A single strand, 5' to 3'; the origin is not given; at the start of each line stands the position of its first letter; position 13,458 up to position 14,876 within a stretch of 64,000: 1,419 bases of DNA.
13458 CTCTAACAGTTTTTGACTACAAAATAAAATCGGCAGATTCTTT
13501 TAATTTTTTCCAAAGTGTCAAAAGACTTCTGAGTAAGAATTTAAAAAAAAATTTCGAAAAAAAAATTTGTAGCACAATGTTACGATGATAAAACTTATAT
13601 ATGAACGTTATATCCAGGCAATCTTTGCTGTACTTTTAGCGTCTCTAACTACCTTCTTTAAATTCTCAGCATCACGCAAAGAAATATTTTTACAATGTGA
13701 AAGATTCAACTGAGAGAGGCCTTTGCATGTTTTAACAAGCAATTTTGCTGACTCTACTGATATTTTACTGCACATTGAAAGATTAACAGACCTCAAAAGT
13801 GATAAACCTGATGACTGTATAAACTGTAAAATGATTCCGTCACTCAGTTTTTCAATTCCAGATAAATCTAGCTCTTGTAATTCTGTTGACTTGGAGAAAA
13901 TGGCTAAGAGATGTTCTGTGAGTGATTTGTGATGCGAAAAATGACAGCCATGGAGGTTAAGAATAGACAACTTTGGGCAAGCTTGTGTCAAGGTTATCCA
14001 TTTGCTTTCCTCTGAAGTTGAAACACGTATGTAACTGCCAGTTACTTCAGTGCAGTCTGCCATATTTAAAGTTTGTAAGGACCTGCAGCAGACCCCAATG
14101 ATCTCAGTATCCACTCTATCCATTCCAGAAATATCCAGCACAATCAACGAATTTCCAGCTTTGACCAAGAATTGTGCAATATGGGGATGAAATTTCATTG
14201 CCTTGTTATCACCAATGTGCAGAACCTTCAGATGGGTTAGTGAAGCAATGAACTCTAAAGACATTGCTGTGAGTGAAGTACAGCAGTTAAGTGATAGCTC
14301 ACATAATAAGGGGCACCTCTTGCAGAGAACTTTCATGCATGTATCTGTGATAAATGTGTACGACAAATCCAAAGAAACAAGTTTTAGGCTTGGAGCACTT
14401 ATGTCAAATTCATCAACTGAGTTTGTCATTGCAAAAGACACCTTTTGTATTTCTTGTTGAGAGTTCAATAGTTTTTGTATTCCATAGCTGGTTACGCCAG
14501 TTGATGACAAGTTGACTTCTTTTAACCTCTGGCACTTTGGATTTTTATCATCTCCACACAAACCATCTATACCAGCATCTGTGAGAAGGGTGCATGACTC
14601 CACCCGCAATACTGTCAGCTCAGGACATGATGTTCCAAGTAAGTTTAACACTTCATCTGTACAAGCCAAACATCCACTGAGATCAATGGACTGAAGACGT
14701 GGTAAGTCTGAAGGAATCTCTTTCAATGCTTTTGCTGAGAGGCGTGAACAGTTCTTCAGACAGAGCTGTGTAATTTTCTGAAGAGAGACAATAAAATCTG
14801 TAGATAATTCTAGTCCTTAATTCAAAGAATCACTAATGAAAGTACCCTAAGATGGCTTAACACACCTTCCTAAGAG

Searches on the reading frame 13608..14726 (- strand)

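Call 24: search_protein_families(library=pfam, proteins=[window:13608-14726:-], max_evalue=0.01)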
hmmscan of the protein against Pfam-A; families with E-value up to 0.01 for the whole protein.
window:13608-14726:- (372 aa): 6 families
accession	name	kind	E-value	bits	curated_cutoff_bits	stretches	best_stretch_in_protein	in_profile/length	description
PF12799.13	LRR_4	-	6.2e-14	52.1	27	0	141-175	3-35/44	Leucine Rich repeats (2 copies)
PF13516.12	LRR_6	-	1.7e-08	34.3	23.4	0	34-57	2-24/24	Leucine Rich repeat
PF13855.12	LRR_8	-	4.5e-05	23.6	27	0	141-183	3-44/61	Leucine rich repeat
PF19729.6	LRR_FBXL18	-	7.2e-05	21.9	27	1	214-288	259-336/591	F-box/LRR-repeat protein 18, LRR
PF00560.39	LRR_1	-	0.00047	20.2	20.6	0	252-265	1-14/23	Leucine Rich Repeat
PF23952.1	LRR_EndoS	-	0.0058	17.3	27.9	0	276-356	23-105/116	Endo-beta-N-acetylglucosaminidase EndoS LRR domain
